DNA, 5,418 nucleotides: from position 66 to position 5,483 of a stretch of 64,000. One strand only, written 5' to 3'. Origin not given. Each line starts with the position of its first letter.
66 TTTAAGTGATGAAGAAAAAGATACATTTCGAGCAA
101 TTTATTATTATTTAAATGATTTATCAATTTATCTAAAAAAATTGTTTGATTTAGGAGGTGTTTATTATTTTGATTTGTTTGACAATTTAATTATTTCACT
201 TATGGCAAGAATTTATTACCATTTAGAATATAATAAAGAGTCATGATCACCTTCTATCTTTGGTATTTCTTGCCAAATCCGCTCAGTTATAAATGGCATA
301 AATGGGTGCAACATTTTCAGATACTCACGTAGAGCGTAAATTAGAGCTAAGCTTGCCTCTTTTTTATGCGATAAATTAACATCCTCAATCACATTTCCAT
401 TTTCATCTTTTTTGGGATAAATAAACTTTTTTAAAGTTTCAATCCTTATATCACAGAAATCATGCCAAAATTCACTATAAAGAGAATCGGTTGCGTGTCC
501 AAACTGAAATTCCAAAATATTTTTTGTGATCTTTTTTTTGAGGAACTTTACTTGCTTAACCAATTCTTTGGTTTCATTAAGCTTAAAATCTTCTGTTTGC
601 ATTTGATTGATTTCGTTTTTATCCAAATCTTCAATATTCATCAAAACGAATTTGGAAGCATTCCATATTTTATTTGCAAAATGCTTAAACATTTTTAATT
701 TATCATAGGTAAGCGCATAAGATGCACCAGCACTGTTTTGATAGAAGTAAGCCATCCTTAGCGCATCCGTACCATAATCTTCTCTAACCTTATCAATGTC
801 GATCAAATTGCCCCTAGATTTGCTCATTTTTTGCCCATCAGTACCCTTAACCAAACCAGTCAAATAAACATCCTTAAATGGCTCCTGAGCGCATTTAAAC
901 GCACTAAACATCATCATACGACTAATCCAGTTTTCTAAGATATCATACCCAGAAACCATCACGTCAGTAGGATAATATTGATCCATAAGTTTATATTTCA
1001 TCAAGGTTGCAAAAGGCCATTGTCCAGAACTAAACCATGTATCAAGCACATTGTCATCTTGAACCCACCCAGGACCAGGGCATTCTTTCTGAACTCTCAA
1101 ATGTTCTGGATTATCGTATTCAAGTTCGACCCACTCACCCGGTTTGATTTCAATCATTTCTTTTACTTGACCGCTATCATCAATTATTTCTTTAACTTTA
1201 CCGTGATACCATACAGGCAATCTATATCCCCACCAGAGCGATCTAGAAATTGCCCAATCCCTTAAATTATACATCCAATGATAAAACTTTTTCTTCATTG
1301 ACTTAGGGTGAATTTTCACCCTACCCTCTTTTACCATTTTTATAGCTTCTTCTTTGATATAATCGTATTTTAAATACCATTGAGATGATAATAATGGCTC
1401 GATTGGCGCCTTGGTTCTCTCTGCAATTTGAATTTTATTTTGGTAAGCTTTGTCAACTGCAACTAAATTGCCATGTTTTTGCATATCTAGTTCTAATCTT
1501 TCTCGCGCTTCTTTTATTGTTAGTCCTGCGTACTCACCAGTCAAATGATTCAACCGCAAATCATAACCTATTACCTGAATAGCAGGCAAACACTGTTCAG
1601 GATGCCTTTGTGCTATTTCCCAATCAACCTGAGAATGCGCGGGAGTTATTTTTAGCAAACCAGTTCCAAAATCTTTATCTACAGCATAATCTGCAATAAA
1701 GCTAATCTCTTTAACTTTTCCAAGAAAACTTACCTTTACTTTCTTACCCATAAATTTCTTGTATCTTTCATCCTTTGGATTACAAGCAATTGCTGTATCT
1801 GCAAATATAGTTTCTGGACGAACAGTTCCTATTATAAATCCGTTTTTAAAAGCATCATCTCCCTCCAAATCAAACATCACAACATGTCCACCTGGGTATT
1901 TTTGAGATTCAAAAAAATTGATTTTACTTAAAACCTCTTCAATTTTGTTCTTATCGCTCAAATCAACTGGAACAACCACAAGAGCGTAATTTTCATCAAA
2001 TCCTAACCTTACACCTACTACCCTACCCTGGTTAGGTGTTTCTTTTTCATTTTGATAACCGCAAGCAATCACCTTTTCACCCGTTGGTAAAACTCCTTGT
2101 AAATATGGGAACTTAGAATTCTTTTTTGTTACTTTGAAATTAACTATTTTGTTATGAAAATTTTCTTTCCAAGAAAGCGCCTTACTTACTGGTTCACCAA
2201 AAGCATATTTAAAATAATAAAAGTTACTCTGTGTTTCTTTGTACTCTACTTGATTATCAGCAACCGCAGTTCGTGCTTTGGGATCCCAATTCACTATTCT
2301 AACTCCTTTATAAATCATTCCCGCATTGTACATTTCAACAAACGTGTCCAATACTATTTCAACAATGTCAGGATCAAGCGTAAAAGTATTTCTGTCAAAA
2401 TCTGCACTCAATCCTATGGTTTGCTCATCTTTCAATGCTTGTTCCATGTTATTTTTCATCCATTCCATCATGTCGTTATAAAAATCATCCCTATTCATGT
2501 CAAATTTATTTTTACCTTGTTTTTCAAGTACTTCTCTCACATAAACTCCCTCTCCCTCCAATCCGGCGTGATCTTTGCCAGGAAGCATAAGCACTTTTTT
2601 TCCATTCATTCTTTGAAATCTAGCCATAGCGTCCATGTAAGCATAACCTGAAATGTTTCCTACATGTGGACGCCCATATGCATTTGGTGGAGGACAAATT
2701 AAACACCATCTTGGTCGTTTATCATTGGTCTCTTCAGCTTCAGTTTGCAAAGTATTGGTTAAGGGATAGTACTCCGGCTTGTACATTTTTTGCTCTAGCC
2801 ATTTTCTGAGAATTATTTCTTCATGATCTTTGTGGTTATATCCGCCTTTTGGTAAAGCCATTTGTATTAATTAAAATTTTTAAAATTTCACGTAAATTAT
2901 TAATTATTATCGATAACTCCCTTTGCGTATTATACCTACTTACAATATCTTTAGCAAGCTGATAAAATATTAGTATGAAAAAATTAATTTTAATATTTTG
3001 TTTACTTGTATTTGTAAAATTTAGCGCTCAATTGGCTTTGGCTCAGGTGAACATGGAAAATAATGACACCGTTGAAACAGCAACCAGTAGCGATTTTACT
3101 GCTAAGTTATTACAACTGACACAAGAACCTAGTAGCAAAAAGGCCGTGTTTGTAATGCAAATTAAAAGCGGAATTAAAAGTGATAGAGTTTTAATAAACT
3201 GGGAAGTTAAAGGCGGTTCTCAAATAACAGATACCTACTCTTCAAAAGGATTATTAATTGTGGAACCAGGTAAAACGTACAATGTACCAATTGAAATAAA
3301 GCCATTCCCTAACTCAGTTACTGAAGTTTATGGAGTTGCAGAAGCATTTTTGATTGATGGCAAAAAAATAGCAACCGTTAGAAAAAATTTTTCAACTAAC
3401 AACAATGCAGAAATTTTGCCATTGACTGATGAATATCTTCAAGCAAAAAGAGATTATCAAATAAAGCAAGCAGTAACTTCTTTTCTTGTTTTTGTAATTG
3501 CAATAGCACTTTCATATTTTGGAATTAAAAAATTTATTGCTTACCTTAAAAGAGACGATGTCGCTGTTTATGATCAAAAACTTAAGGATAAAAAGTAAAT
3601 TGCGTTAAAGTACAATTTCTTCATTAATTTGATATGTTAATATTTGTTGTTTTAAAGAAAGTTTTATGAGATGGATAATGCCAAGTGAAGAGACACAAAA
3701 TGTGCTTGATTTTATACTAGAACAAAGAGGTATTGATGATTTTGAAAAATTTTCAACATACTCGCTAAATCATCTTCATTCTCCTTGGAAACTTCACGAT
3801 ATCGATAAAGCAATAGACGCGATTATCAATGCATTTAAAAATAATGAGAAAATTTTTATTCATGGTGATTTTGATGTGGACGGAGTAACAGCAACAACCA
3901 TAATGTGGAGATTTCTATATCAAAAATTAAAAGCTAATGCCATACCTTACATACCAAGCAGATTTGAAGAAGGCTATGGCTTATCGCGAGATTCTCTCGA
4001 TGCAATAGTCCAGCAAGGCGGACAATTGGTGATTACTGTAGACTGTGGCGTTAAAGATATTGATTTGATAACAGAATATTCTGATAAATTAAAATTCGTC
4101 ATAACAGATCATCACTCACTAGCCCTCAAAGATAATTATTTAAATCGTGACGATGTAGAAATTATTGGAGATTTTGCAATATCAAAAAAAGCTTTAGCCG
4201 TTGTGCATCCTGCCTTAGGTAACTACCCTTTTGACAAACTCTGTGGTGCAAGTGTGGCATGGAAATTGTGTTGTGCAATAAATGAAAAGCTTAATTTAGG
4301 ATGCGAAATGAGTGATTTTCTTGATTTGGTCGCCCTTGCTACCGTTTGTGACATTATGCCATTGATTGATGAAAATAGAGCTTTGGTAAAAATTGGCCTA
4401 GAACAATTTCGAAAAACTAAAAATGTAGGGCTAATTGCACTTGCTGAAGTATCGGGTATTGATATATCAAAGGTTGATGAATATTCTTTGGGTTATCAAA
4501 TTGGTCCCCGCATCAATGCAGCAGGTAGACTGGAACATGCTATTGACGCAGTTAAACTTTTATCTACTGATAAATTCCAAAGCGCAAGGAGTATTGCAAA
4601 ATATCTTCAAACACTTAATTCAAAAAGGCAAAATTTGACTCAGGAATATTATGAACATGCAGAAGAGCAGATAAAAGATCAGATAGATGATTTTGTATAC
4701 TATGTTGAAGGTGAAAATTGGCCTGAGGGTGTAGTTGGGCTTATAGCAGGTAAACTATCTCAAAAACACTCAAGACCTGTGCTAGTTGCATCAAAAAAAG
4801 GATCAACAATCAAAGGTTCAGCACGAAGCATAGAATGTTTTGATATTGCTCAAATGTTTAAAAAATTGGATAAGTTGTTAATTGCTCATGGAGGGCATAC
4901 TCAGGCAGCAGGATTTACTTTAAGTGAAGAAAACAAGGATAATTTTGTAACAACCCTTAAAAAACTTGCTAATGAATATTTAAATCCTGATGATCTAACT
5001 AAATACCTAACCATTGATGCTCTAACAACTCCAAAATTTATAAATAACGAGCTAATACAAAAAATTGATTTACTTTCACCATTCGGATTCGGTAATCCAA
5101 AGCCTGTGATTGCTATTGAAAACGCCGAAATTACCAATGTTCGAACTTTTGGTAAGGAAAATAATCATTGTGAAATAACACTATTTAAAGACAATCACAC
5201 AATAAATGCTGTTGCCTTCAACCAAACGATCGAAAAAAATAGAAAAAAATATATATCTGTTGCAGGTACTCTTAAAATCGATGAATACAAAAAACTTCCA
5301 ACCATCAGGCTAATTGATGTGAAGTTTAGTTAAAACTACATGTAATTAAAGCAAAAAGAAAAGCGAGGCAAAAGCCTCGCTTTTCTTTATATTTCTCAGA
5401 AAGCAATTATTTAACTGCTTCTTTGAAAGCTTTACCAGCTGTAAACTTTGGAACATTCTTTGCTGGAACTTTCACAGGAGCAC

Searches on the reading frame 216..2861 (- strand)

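Call 9: search_protein_families(library=pfam, proteins=[window:216-2861:-], max_evalue=0.001)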
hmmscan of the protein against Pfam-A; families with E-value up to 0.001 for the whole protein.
window:216-2861:- (881 aa): 3 families
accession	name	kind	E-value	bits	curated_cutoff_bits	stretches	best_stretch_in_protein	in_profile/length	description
PF00133.28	tRNA-synt_1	-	5.2e-105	352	22.7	1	39-707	13-404/414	tRNA synthetases class I (I, L, M and V)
PF08264.19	Anticodon_1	-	1.3e-19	70.9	25.1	1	765-881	2-104/148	Anticodon-binding domain of tRNA ligase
PF09334.17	tRNA-synt_1g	-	3.3e-18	66.1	20.1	2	56-206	5-136/391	tRNA synthetases class I (M)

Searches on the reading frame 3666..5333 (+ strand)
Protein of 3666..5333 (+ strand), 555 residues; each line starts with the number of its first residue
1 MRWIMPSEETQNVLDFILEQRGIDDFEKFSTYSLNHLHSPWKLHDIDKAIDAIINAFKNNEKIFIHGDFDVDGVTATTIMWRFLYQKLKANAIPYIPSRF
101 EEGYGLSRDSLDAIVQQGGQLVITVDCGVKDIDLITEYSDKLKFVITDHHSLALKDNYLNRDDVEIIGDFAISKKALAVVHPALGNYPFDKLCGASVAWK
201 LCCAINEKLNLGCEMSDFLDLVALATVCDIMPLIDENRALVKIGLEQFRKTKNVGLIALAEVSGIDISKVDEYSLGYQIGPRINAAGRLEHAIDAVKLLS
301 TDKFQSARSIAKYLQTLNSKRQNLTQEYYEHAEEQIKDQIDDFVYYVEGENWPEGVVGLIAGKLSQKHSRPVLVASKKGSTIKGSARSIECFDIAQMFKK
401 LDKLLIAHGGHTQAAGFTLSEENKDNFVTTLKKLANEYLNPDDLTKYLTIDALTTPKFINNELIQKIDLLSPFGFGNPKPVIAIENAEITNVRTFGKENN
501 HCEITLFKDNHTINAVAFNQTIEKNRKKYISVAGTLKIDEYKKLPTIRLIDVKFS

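Call 9: search_protein_families(library=pfam, proteins=[window:3666-5333:+], max_evalue=0.001)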
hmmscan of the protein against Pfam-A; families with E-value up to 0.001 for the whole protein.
window:3666-5333:+ (555 aa): 3 families
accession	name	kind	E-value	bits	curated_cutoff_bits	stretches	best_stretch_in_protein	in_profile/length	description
PF17768.7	RecJ_OB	-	8.4e-24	84.2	27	1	450-549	1-103/107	RecJ OB domain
PF01368.27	DHH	-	7.8e-18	65.4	28.1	1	62-226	1-125/125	DHH family, N-terminal domain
PF02272.25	DHHA1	-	4.8e-13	49.9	25.9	1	345-436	7-101/102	DHHA1 domain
